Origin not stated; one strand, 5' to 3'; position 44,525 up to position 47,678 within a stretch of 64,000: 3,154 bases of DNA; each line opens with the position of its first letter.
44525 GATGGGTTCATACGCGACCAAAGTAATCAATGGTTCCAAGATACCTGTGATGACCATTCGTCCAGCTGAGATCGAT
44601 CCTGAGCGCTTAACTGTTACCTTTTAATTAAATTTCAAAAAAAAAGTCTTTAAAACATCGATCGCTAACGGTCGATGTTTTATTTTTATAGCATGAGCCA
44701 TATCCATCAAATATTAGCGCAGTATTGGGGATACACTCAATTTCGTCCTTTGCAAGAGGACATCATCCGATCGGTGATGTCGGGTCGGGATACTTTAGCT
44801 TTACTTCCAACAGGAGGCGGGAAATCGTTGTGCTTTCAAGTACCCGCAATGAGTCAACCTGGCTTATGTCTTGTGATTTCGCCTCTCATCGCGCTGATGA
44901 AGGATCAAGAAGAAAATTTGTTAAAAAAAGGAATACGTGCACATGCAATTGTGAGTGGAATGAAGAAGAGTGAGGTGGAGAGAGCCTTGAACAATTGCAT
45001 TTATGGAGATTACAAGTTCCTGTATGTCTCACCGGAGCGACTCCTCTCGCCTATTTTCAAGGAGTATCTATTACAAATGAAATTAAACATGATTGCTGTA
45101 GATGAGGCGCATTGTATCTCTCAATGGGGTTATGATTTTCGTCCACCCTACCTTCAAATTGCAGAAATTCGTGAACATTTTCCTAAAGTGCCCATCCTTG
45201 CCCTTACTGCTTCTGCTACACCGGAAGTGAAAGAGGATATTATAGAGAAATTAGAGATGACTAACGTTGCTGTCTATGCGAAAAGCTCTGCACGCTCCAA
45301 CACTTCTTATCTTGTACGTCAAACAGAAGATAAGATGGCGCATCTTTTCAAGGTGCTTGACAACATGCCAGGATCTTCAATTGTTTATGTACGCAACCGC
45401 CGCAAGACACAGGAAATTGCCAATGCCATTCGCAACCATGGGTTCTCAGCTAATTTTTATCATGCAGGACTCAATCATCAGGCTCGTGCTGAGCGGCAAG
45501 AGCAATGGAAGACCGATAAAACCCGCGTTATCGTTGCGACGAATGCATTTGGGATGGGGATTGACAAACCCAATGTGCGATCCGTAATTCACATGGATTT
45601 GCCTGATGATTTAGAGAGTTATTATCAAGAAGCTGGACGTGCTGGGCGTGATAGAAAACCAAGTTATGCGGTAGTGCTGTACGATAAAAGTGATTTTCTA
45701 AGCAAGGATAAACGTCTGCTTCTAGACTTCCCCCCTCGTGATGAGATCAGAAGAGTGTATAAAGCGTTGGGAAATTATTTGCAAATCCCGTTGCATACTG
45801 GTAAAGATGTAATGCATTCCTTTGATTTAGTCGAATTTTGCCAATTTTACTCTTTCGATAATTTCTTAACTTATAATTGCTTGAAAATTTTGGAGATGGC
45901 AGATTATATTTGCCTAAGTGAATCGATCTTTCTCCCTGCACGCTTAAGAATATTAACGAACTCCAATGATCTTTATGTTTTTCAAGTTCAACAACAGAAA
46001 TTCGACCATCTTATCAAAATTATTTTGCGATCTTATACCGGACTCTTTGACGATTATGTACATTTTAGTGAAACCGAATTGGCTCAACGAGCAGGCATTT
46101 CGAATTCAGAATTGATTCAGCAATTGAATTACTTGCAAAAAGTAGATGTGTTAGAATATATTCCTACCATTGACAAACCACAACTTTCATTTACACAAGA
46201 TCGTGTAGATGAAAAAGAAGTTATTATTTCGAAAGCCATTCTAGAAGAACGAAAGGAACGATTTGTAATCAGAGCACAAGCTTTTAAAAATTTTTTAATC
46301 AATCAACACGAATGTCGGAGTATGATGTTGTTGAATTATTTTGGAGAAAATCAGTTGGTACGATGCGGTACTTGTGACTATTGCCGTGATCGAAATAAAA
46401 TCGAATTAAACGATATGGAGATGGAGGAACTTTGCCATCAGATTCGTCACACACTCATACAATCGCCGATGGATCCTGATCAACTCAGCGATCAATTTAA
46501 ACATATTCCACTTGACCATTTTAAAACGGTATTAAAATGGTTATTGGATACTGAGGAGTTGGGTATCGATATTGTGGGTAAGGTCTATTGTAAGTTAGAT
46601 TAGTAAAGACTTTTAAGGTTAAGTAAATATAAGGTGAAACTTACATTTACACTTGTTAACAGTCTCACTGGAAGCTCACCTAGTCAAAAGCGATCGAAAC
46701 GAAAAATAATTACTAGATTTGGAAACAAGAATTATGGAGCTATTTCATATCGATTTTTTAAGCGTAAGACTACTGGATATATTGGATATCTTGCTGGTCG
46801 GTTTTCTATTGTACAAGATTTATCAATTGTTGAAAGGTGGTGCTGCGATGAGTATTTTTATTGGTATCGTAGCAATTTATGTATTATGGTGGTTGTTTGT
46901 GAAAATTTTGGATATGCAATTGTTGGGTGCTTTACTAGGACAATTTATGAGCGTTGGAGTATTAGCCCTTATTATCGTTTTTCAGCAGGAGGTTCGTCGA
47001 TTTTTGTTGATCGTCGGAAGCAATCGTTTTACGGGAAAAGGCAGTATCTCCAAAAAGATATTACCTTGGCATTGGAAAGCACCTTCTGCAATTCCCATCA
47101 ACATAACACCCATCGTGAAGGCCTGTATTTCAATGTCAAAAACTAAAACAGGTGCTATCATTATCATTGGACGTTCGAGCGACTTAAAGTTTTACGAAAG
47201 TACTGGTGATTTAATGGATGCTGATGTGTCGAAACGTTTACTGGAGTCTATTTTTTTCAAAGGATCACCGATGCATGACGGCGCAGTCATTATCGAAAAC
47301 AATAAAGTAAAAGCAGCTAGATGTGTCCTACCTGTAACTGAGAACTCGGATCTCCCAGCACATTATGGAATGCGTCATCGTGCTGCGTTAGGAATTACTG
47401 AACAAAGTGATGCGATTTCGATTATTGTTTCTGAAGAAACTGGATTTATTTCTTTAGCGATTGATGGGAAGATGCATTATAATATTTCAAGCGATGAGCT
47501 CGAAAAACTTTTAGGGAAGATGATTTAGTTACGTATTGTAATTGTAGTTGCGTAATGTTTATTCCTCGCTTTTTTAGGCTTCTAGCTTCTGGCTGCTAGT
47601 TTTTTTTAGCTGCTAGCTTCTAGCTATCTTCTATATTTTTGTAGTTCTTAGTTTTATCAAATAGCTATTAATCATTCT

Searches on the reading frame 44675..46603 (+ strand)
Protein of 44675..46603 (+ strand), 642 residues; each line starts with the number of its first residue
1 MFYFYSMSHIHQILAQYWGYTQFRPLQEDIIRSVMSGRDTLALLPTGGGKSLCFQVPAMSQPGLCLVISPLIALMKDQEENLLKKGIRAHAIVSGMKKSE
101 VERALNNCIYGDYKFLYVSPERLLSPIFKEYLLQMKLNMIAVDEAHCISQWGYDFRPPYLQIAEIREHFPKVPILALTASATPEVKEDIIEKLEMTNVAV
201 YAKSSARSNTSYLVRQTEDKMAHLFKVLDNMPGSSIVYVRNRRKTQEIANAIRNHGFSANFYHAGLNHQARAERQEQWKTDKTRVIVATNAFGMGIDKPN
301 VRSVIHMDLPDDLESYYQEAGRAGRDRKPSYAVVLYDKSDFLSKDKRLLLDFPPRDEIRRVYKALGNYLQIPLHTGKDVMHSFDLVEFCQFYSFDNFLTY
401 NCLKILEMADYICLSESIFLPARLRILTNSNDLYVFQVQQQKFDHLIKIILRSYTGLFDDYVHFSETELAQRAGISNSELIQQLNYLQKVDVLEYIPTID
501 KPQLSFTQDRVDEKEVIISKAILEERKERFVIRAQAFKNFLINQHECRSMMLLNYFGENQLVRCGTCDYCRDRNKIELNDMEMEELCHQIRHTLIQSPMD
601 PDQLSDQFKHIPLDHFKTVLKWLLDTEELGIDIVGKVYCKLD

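Call 22: find_encoding_contigs(protein=window:44675-46603:+, flank=10000, max_places=10)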
Protein window:44675-46603:+ (642 aa): no gene with exactly this product is on record in the collection.

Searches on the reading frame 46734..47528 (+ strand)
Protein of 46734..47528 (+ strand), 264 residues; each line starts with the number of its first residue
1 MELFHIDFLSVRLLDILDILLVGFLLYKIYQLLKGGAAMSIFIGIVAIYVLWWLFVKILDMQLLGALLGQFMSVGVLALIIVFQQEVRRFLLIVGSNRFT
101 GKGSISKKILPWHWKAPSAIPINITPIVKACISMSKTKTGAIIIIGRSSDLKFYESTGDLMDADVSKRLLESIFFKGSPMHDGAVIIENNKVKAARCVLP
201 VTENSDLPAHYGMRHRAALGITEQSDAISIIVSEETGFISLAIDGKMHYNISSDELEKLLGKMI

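Call 21: find_encoding_contigs(protein=window:46734-47528:+, flank=10000, max_places=10)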
Protein window:46734-47528:+ (264 aa): no gene with exactly this product is on record in the collection.

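Call 52: find_related_loci(query=window:46734-47525:+, collection=metagenome_contigs, flank=3000)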
Query window:46734-47525:+ (264 aa) in metagenome_contigs; peptide patterns used: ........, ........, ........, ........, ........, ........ (x = any residue, [..] = any of these).
305 stretches matched a pattern; 13 encode a relative of the query (tblastn E <= 1e-3); 13 distinct loci.
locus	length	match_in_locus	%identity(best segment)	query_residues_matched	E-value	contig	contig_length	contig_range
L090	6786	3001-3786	84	1-262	1e-152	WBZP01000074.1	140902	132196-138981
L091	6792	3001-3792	86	1-264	9e-151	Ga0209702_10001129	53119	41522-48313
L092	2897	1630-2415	85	1-262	7e-155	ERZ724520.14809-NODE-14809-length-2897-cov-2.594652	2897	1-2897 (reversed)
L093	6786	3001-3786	78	1-262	5e-142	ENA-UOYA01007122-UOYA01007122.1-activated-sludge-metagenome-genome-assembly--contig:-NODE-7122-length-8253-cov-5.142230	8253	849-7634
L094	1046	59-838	77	1-260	4e-156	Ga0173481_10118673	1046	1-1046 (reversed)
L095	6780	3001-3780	79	1-260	4e-141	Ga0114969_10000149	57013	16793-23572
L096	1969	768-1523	80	1-252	3e-149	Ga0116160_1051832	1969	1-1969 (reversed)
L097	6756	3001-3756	80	1-252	2e-139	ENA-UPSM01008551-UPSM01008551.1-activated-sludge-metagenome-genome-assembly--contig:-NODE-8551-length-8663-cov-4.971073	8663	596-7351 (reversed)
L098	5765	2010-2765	80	1-252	2e-139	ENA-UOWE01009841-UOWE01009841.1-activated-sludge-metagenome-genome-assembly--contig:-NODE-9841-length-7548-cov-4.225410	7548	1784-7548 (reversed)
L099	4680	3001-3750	79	1-253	4e-139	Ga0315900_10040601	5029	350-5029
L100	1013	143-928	73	1-262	1e-149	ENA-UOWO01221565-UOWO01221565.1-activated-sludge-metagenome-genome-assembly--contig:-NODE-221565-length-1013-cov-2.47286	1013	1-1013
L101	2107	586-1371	75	1-262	2e-142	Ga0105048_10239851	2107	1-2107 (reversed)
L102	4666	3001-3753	31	1-264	2e-39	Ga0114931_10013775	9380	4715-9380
